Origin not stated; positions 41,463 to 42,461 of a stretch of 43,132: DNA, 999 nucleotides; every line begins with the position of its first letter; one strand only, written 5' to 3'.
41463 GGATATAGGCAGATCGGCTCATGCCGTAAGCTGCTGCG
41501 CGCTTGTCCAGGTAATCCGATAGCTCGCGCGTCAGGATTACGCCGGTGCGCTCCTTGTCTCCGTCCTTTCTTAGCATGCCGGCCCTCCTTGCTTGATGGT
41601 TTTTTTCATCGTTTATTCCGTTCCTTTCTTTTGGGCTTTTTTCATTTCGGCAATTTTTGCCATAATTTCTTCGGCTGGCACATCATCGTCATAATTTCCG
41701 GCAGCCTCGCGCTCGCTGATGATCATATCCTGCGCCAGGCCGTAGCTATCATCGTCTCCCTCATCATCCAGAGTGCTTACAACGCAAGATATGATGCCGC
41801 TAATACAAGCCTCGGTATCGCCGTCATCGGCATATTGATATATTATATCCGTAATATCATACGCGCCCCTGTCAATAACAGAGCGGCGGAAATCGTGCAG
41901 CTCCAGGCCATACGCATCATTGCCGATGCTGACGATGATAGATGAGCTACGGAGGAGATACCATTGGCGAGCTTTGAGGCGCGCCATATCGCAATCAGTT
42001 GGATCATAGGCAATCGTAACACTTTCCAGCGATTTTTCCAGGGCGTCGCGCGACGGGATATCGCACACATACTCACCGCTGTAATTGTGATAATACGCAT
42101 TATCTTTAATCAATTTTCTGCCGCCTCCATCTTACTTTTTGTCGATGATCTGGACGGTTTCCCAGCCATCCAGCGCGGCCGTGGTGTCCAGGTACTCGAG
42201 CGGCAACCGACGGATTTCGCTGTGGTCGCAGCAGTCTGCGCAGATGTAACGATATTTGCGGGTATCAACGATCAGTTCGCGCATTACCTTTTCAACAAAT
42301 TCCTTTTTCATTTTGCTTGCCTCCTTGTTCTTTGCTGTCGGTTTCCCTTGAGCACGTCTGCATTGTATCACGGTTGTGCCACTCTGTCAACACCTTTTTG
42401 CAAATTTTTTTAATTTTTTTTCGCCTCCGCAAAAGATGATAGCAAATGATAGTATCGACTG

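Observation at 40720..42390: Leftward five-gene operon (acidic proteins + RHH regulator) from a consensus promoter: candidate anti-defence or prophage-expressed accessory system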

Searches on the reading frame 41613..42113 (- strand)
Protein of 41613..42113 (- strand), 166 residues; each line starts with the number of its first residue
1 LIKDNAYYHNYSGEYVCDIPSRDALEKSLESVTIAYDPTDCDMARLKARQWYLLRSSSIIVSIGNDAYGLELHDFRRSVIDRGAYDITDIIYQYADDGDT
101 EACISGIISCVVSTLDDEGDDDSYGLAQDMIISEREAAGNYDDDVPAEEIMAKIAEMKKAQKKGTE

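Call 4: search_protein_families(library=pfam, proteins=[window:41613-42113:-], max_evalue=1)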
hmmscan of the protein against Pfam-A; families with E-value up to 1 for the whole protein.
window:41613-42113:- (166 aa): 0 families

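Call 5: search_protein_families(library=phrogs, proteins=[window:41613-42113:-], max_evalue=1)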
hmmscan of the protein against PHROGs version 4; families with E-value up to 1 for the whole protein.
window:41613-42113:- (166 aa): 0 families

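Call 7: search_solved_structures(query=window:41613-42113:-, max_evalue=10)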
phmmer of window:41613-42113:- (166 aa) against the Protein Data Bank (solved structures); distinct sequences matched with E-value up to 10: 1.
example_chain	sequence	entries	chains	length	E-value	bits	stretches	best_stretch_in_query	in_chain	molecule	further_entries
8q3j_A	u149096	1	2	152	1.6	11.9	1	9-59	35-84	Interleukin-1 family member 10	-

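Call 9: search_protein_families(library=ncbifam, proteins=[window:41613-42113:-], max_evalue=1)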
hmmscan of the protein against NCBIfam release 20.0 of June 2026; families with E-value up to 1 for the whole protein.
window:41613-42113:- (166 aa): 0 families

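Call 10: search_protein_families(library=padloc, proteins=[window:41613-42113:-], max_evalue=1)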
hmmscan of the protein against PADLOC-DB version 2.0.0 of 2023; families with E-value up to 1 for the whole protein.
window:41613-42113:- (166 aa): 0 families

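Call 15: find_homologous_proteins(query=window:41613-42113:-)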
Query window:41613-42113:- (166 aa): 1 proteins with E <= 0.001 among 17 candidates.
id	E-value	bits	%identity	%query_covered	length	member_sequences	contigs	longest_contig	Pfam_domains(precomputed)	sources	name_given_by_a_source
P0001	3.5e-102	357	99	100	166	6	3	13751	-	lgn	-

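Call 25: search_protein_representatives(protein=window:41613-42113:-)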
Query: 166 residues. Proteins with E-value up to 0.001 (for the whole library): 2; up to 1e-10: 1; up to 1e-30: 1. The best 2 are listed.
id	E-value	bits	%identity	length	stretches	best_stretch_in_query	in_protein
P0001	1.1e-102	356.9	99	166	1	1-166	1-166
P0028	1.7e-08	50.8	27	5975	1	6-61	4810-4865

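Call 29: find_related_loci(query=window:41613-42113:-, collection=viral_contigs, flank=4000)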
Query window:41613-42113:- (166 aa) in viral_contigs; peptide patterns used: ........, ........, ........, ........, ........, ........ (x = any residue, [..] = any of these).
35 stretches matched a pattern, but none encodes a relative of the query by tblastn (E <= 1e-3).

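Call 50: predict_structure(protein=window:41613-42113:-)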
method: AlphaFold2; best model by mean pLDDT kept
length: 166 residues; sequences in the alignment: 1
mean_pLDDT: 42.2   pTM: 0.32
mean pLDDT of the five models: 42.2, 40.5, 32.6, 32.1, 30.6
residues with pLDDT >= 90: 0; 70-90: 28; 50-70: 16; < 50: 122
segments of 3 or more residues with pLDDT < 50: 1-119, 164-166
pLDDT, mean of each block of 10 residues (from residue 1): 24 27 40 34 40 32 25 29 28 30 38 40 61 75 76 72 50
secondary structure, 60 per line:
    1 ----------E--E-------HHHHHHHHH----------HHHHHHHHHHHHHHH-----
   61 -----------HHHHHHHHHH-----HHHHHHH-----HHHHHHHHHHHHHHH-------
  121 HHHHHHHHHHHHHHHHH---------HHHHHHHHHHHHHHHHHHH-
elements in order: H22-30 H41-55 H72-81 H87-93 H99-113 H121-137 H147-165

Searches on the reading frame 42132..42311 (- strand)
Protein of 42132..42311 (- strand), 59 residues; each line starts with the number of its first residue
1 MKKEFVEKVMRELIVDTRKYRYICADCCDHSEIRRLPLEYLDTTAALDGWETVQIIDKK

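Call 4: search_protein_families(library=pfam, proteins=[window:42132-42311:-], max_evalue=1)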
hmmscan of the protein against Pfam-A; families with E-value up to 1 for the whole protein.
window:42132-42311:- (59 aa): 0 families

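Call 5: search_protein_families(library=phrogs, proteins=[window:42132-42311:-], max_evalue=1)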
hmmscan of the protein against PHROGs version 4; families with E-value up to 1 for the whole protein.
window:42132-42311:- (59 aa): 1 family
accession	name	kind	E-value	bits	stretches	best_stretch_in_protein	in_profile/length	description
phrog_3305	-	head and packaging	0.037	15.3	1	3-58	8-62/111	virion structural protein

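Call 9: search_protein_families(library=ncbifam, proteins=[window:42132-42311:-], max_evalue=1)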
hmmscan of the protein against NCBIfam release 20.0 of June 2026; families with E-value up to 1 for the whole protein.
window:42132-42311:- (59 aa): 0 families

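Call 10: search_protein_families(library=padloc, proteins=[window:42132-42311:-], max_evalue=1)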
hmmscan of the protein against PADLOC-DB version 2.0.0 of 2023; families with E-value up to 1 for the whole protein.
window:42132-42311:- (59 aa): 0 families

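Call 28: find_related_loci(query=window:42132-42311:-, collection=viral_contigs, flank=4000)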
Query window:42132-42311:- (59 aa) in viral_contigs; peptide patterns used: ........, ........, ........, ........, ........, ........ (x = any residue, [..] = any of these).
7 stretches matched a pattern; 3 encode a relative of the query (tblastn E <= 1e-3); 3 distinct loci.
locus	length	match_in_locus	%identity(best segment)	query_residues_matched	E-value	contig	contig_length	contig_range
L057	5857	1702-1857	55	1-55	1e-16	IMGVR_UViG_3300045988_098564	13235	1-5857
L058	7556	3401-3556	53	1-55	1e-15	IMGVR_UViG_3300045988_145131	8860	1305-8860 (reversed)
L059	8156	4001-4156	51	1-55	5e-15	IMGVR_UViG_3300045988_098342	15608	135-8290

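Call 74: search_solved_structures(query=window:42132-42311:-, max_evalue=10)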
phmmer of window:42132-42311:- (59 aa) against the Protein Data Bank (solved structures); distinct sequences matched with E-value up to 10: 4.
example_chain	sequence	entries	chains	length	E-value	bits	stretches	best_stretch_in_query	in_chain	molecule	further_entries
5xfr_A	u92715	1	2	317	0.34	14.5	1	8-43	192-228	Metal-response element-binding transcription factor 2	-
4zbo_A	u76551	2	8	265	1.5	12.4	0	10-51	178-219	Acetoacetate decarboxylase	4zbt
6eej_A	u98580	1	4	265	1.6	12.4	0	10-51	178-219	Acetoacetate decarboxylase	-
3v09_A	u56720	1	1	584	7.6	10.3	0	14-38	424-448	Serum albumin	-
